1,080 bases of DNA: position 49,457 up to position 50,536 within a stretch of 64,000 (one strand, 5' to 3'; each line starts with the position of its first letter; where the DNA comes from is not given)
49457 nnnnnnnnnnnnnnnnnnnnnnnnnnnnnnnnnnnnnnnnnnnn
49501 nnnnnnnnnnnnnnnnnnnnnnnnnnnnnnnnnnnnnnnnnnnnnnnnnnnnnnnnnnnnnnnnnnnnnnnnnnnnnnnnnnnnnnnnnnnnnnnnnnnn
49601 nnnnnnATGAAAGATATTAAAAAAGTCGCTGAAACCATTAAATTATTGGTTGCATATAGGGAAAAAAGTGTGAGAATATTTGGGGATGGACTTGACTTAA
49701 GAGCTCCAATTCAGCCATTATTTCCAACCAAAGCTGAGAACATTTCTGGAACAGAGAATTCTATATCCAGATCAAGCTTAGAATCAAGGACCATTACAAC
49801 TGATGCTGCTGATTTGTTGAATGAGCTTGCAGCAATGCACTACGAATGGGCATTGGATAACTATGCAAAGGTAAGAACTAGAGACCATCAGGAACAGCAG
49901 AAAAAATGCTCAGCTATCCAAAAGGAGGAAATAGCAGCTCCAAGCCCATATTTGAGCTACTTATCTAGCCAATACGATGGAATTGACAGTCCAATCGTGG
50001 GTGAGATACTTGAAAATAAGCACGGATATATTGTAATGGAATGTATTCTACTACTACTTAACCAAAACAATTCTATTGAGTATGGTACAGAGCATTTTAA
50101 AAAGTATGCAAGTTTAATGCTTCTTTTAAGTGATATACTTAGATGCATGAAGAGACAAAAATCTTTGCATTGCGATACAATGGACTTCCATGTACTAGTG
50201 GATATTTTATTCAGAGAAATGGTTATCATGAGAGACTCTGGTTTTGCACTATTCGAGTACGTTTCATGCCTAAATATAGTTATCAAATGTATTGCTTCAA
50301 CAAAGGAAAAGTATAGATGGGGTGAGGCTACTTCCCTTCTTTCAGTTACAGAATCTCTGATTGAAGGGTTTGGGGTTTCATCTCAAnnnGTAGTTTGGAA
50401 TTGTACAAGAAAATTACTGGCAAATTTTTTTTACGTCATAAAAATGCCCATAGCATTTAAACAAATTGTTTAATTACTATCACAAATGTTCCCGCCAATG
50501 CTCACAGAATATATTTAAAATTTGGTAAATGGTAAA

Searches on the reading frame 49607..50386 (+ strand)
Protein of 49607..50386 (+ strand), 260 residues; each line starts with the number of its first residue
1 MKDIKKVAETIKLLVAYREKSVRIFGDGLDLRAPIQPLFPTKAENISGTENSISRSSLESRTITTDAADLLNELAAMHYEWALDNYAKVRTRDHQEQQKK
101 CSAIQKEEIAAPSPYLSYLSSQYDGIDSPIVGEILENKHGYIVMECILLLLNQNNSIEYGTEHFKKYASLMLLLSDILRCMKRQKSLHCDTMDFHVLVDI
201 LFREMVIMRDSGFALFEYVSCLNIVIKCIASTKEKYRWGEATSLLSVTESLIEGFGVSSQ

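Call 8: list_cluster_members(proteins=[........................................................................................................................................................, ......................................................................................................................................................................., window:49607-50386:+, window:52126-54363:+])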
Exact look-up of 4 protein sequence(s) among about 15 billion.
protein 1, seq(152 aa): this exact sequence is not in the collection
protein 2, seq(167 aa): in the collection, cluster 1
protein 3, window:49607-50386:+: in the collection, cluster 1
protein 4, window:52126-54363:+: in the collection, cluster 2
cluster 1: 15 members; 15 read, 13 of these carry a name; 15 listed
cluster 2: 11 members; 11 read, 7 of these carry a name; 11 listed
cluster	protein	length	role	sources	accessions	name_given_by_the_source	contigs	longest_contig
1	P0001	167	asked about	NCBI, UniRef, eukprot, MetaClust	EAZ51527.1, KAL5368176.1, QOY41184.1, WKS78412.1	ferredoxin-like protein Fd1, partial [Cryptosporidium parvum Iowa II] | 2Fe-2S ferredoxin n=2 Tax=Cryptosporidium parvum TaxID=5807 RepID=A0A7S7RFT6_CRYPV | QOY41184.1 hypothetical protein CPATCC_002841 [Cryptosporidium parvum]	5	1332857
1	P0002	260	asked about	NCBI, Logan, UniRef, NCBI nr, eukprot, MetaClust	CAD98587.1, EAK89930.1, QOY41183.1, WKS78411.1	hypothetical protein [Cryptosporidium parvum Iowa II] | Uncharacterized protein n=2 Tax=Cryptosporidium parvum TaxID=5807 RepID=Q5CX07_CRYPI | QOY41183.1 hypothetical protein CPATCC_002840 [Cryptosporidium parvum]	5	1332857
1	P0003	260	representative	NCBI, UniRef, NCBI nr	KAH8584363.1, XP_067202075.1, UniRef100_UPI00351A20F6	uncharacterized protein ELE39_002457 [Cryptosporidium sp. chipmunk genotype I] | uncharacterized protein n=1 Tax=Cryptosporidium sp. chipmunk genotype I TaxID=1280935 ... | hypothetical protein ELE39_002457 [Cryptosporidium sp. chipmunk genotype I]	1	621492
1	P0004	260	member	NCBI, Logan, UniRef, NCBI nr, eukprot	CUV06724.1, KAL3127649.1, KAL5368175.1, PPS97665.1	hypothetical protein CPHLJ_6g2990 [Cryptosporidium parvum] | Uncharacterized protein n=1 Tax=Cryptosporidium hominis TaxID=237895 ... | hypothetical protein [Cryptosporidium hominis TU502]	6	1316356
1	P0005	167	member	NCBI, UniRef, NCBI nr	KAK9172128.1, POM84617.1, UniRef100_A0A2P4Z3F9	2Fe-2S iron-sulfur cluster binding domain protein [Cryptosporidium meleagridis] | 2Fe-2S iron-sulfur cluster binding domain protein n=1 Tax=Cryptosporidium meleagridis ...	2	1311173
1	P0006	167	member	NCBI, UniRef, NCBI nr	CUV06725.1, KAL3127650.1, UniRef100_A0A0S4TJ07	unnamed protein product [Cryptosporidium hominis] | 2Fe-2S ferredoxin n=1 Tax=Cryptosporidium hominis TaxID=237895 RepID=A0A0S4TJ07_CRYHO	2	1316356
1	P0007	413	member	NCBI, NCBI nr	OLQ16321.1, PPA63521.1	2Fe-2S iron-sulfur cluster binding domain protein [Cryptosporidium hominis] | 2Fe-2S ferredoxin [Cryptosporidium hominis]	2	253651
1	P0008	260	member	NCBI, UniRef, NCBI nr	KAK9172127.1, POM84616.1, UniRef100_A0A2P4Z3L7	hypothetical protein CmeUKMEL1_13285 [Cryptosporidium meleagridis] | Uncharacterized protein n=1 Tax=Cryptosporidium meleagridis TaxID=93969 ...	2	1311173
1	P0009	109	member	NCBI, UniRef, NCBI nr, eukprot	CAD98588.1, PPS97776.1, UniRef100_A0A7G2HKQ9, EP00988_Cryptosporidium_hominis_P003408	Ferredoxin-like protein [Cryptosporidium hominis] | 2Fe-2S ferredoxin n=2 Tax=Cryptosporidium TaxID=5806 RepID=A0A7G2HKQ9_CRYPV | PPS97776.1 Ferredoxin-like protein [Cryptosporidium hominis]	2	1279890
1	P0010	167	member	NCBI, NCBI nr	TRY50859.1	Ferredoxin-like protein [Cryptosporidium tyzzeri]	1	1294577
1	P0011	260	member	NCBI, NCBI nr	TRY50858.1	Folate receptor-like protein [Cryptosporidium tyzzeri]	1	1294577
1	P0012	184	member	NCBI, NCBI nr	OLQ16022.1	hypothetical protein ChTU502y2012_307g0005 [Cryptosporidium hominis]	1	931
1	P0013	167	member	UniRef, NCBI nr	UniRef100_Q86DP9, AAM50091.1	2Fe-2S ferredoxin n=1 Tax=Cryptosporidium parvum TaxID=5807 RepID=Q86DP9_CRYPV | ferredoxin-like protein Fd1 [Cryptosporidium parvum]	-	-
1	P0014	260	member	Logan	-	-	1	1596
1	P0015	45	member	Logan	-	-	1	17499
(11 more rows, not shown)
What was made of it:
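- The neighbours (260-aa protein, poly(A)-binding protein) are also exact C. parvum proteins (call 8).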

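Call 19: find_encoding_contigs(protein=P0001, flank=1500, max_places=6)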
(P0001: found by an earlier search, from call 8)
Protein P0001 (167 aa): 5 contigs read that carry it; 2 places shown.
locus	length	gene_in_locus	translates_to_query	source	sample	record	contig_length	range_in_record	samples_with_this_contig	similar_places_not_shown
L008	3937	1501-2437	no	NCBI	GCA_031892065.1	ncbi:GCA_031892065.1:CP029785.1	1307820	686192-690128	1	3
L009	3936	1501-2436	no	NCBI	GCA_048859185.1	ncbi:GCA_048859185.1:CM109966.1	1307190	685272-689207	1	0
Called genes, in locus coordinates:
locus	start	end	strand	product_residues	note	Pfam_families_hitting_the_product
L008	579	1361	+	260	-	PF09431:SPIN90_LRD (weak)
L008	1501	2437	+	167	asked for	PF00111:Fer2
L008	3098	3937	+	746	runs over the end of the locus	PF00076:RRM_1, PF13893:RRM_5 (faint), PF22976:RRM_10 (faint), PF00076:RRM_1, PF00658:MLLE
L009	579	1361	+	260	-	PF09431:SPIN90_LRD (weak)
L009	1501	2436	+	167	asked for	PF00111:Fer2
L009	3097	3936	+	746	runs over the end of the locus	PF00076:RRM_1, PF13893:RRM_5 (faint), PF22976:RRM_10 (faint), PF00076:RRM_1, PF00658:MLLE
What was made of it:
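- Tried and rejected: All five contigs are genome assemblies longer than 1 Mb (call 19), so splice junctions could not be checked against RNA.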

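Call 38: search_protein_families(library=ncbifam, proteins=[P0001], max_evalue=0.001)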
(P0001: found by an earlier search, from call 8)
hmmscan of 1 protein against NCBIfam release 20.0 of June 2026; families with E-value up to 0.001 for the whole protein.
P0001 (167 aa): 4 families
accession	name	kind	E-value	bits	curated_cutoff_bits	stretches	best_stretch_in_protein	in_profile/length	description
TIGR02007.1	fdx_isc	equivalog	2.1e-19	69.7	132.1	1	64-156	16-105/110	ISC system 2Fe-2S type ferredoxin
TIGR01941.1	nqrF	equivalog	0.00011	21.2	295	1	57-143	35-116/405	NADH:ubiquinone reductase (Na(+)-transporting) subunit F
NF040756.1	corr_regen_AcsV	exception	0.00043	18.8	800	1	63-143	8-81/632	corrinoid activation/regeneration protein AcsV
TIGR02008.1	fdx_plant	subfamily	0.00077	19.2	81.15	0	55-109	6-59/97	ferredoxin [2Fe-2S]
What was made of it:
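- On Plant-type (plastid) [2Fe-2S] ferredoxin: 19.2 bits against a cut-off of 81.15 (call 38)
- Closest known: Bacterial ISC-operon ferredoxin Fdx. Same: Best NCBIfam hit (E 2e-19), and the same pathway logic (call 38).
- Plant-type ferredoxin scores 19 bits (call 38). Plant-type ferredoxin scores 19 bits against a cut-off of 81 (call 38).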
